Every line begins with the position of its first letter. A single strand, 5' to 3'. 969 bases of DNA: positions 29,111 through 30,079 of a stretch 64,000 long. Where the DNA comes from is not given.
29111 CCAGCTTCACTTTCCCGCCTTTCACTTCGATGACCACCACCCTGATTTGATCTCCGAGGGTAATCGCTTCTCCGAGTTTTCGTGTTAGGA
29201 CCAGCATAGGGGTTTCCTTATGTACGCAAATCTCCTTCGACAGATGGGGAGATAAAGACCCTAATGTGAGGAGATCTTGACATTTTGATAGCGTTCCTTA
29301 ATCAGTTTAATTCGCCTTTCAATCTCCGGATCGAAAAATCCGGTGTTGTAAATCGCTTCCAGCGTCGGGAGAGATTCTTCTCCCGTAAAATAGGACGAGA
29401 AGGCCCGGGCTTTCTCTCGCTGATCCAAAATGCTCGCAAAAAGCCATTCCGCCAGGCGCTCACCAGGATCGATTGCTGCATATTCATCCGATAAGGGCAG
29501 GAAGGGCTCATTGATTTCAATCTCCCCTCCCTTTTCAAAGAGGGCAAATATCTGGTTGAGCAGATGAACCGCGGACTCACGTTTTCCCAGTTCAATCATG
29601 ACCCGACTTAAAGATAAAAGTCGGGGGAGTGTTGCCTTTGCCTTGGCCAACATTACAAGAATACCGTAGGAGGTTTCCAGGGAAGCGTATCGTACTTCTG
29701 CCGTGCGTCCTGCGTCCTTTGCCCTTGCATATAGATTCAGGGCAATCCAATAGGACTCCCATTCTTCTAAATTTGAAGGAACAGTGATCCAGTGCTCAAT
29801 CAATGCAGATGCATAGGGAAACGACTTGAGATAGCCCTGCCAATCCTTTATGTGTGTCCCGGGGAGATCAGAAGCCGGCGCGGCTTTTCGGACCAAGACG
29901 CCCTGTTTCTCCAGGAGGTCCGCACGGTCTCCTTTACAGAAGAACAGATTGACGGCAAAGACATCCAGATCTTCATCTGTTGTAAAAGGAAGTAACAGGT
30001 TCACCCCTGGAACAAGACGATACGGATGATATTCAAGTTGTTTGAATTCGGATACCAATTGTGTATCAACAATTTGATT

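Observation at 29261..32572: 1,100-aa fusion of TPR array, GT41 (SPINDLY/OGT-like) glycosyltransferase, FkbM methyltransferase and a second helical-repeat domain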

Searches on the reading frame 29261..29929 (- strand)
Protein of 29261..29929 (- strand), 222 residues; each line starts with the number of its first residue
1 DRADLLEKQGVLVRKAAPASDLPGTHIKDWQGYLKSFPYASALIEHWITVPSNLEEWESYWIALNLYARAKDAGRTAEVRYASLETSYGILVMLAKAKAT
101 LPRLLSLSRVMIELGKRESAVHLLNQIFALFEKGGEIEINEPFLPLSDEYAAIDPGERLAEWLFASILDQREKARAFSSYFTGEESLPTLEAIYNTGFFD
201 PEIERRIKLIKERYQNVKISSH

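Call 57: predict_structure(alignment_id=A3)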
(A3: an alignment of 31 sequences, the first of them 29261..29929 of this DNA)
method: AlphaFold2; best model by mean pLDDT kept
length: 222 residues; sequences in the alignment: 31
mean_pLDDT: 92.0   pTM: 0.88
mean pLDDT of the five models: 92.0, 91.9, 91.5, 90.4, 89.6
residues with pLDDT >= 90: 176; 70-90: 34; 50-70: 12; < 50: 0
segments of 3 or more residues with pLDDT < 50: none
pLDDT, mean of each block of 10 residues (from residue 1): 91 84 93 98 94 91 98 93 97 96 98 96 96 90 97 97 96 79 85 95 91 76 53
secondary structure, 60 per line:
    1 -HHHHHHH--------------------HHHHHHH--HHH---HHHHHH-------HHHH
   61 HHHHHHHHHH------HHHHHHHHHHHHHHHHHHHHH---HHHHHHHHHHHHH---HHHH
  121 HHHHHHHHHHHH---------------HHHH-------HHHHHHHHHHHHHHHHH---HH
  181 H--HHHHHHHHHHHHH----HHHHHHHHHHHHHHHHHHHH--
elements in order: H2-8 H29-35 H44-49 H57-70 H77-97 H101-113 H117-132 H148-151 H159-175 H184-196 H201-220

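Call 59: fold_search(model_id=the predicted structure, library=pdb)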
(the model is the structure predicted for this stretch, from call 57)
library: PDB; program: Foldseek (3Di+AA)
matches with E <= 10: 458; with E <= 0.001: 0
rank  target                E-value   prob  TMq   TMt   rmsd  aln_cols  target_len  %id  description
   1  7v6p                  1.9e-01  0.97  0.41  0.41  11.7       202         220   16  Crystal structure of human sNASP TPR domain (released 2021-12-29)
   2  9k7u_A                2.0e-01  0.84  0.27  0.40   8.3       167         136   21  Crystal structure of designed zinc-induced heterodimer Heter-Zn2-HEHE-22 (released 2025-10-29)
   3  7qtt_X                2.3e-01  0.92  0.31  0.29  10.7       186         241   11  Structural organization of a late activated human spliceosome (Baqr, core region) (released 2023-05-10)
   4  7v1k                  2.5e-01  0.87  0.36  0.37  12.1       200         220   18  Apo structure of sNASP core (released 2022-04-20)
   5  3u3w_A                2.5e-01  0.66  0.31  0.26  15.8       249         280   14  Crystal Structure of Bacillus thuringiensis PlcR in complex with the peptide PapR7 and DNA (released 2013-01-09)
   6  6wb9_2                3.1e-01  0.82  0.33  0.27  11.1       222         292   10  Structure of the S. cerevisiae ER membrane complex (released 2020-06-03)
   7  7v1m_H                3.4e-01  0.94  0.38  0.42   9.5       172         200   17  Structural basis for the co-chaperone relationship of sNASP and ASF1b (released 2022-04-20)
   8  7w5m_A                3.4e-01  0.72  0.39  0.39  11.8       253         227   14  Crystal structure of AtNASP in complex of H3 alpha3 helix peptide (released 2022-05-18)
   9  2pl2_A                4.7e-01  0.85  0.36  0.40  10.4       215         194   14  Crystal structure of TTC0263: a thermophilic TPR protein in Thermus thermophilus HB27 (released 2008-03-04)
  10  7v6q_H                4.7e-01  0.72  0.37  0.40  10.0       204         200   16  Crystal structure of sNASP-ASF1A-H3.1-H4 complex (released 2021-12-29)
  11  7v1m_G                4.9e-01  0.57  0.33  0.36  11.1       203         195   17  Structural basis for the co-chaperone relationship of sNASP and ASF1b (released 2022-04-20)
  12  6ejn_B                5.7e-01  0.57  0.38  0.33   9.6       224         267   14  The KLC2 TPR domain bound to the JIP3 leucine zipper domain (released 2018-09-05)
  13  7wzb_A                5.7e-01  0.35  0.25  0.23  12.2       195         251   15  lipopolysaccharide assembly protein LapB (open) (released 2023-03-01)
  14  3fwv_A                6.0e-01  0.85  0.34  0.50   6.2       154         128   10  Crystal Structure of a Redesigned TPR Protein, T-MOD(VMY), in Complex with MEEVF Peptide (released 2009-04-21)
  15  1elr_A                6.3e-01  0.95  0.38  0.59   5.5       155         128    8  Crystal structure of the TPR2A domain of HOP in complex with the HSP90 peptide MEEVD (released 2000-04-26)
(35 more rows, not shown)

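Call 66: search_protein_representatives(alignment_id=A3)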
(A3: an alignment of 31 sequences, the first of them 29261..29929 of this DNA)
Query: 31 sequences, 219 profile positions. Proteins with E-value up to 0.001 (for the whole library): 1223; up to 1e-10: 1021; up to 1e-30: 393. The best 150 are listed.
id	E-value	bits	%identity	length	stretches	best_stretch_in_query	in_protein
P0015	1.1e-91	322.4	-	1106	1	1-215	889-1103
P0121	1.4e-88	312.3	-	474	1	1-216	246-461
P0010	2.0e-86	305.2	-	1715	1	1-216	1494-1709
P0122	1.1e-84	299.5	-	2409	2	1-209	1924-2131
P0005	7.8e-81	286.9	-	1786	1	1-213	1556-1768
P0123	2.9e-78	278.6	-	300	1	1-215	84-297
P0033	2.0e-77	275.8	-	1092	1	1-215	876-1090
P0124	2.8e-74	265.5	-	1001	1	1-215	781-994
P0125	4.3e-74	264.9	-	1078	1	1-217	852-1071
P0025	1.4e-70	253.4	-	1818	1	1-217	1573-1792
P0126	1.6e-70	253.2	-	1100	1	1-216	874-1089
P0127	3.1e-69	249.0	-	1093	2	1-215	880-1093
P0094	3.3e-69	248.9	-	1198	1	1-216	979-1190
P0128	2.2e-66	239.7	-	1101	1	1-215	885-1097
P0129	1.8e-65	236.7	-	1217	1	1-217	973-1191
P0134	5.9e-60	218.7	-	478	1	1-215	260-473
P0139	2.4e-58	213.4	-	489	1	1-217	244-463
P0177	2.9e-51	190.3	-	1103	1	2-214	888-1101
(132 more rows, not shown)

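Call 68: search_protein_families(library=ncbifam, proteins=[P0134, P0139, P0121], max_evalue=0.01)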
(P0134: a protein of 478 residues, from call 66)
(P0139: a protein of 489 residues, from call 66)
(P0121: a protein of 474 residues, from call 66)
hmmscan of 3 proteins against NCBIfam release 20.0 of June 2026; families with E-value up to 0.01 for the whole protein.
P0134 (478 aa): 7 families
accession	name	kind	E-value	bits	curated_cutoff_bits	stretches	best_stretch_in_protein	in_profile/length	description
TIGR01444.1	fkbM_fam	subfamily_domain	1.3e-26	93.8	37.7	1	69-207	2-142/143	FkbM family methyltransferase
NF010549.0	PRK13942.1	equivalog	0.00014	21.4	282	1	64-122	76-134/215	protein-L-isoaspartate O-methyltransferase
TIGR04364.1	methyltran_FxLD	equivalog_domain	0.00089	18.4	320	1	63-95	80-111/394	methyltransferase, FxLD system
TIGR02469.1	CbiT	equivalog_domain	0.001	19.3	78.3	1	63-153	17-100/124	precorrin-6Y C5,15-methyltransferase (decarboxylating) subunit CbiT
TIGR02752.1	MenG_heptapren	equivalog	0.0022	17.6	419.85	1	38-122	19-102/231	demethylmenaquinone methyltransferase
NF008390.0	PRK11188.1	equivalog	0.0031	17.1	269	1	54-95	40-81/209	23S rRNA (uridine(2552)-2'-O)-methyltransferase RlmE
TIGR00438.1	rrmJ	equivalog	0.0063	16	300.15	0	55-95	22-62/188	23S rRNA (uridine(2552)-2'-O)-methyltransferase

P0139 (489 aa): 4 families
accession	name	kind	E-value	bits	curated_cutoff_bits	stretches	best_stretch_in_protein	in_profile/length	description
TIGR01444.1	fkbM_fam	subfamily_domain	2e-27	96.4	37.7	1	53-191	3-142/143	FkbM family methyltransferase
TIGR02469.1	CbiT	equivalog_domain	0.00011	22.5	78.3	1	46-105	17-75/124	precorrin-6Y C5,15-methyltransferase (decarboxylating) subunit CbiT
NF008390.0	PRK11188.1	equivalog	0.0038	16.9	269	0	37-78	40-81/209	23S rRNA (uridine(2552)-2'-O)-methyltransferase RlmE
TIGR04364.1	methyltran_FxLD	equivalog_domain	0.0057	15.8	320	0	46-78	80-111/394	methyltransferase, FxLD system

P0121 (474 aa): 1 family
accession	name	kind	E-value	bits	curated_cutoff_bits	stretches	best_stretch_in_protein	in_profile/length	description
TIGR02469.1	CbiT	equivalog_domain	0.0023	18.2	78.3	1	80-138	17-74/124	precorrin-6Y C5,15-methyltransferase (decarboxylating) subunit CbiT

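Call 69: find_encoding_contigs(protein=P0134, flank=8000, max_places=2)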
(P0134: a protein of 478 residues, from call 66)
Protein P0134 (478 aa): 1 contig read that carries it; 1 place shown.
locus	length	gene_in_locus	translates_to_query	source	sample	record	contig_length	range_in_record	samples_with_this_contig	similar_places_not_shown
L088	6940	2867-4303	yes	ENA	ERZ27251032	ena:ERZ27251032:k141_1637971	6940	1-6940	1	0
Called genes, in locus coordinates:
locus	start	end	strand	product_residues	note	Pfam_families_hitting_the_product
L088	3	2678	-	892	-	?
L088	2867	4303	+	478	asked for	PF05050:Methyltransf_21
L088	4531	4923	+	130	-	-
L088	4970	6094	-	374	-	PF00764:Arginosuc_synth (faint), PF03054:tRNA_Me_trans, PF20259:tRNA_Me_trans_M, PF20258:tRNA_Me_trans_C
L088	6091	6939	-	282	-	?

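Call 71: search_solved_structures(query=P0134, max_evalue=0.01, show_alignments=2)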
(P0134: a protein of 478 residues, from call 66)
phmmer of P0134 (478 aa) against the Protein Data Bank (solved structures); distinct sequences matched with E-value up to 0.01: 1.
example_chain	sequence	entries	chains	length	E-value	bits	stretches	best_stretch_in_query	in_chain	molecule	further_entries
3dh0_A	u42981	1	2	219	0.0042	19.1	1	62-123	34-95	SAM dependent methyltransferase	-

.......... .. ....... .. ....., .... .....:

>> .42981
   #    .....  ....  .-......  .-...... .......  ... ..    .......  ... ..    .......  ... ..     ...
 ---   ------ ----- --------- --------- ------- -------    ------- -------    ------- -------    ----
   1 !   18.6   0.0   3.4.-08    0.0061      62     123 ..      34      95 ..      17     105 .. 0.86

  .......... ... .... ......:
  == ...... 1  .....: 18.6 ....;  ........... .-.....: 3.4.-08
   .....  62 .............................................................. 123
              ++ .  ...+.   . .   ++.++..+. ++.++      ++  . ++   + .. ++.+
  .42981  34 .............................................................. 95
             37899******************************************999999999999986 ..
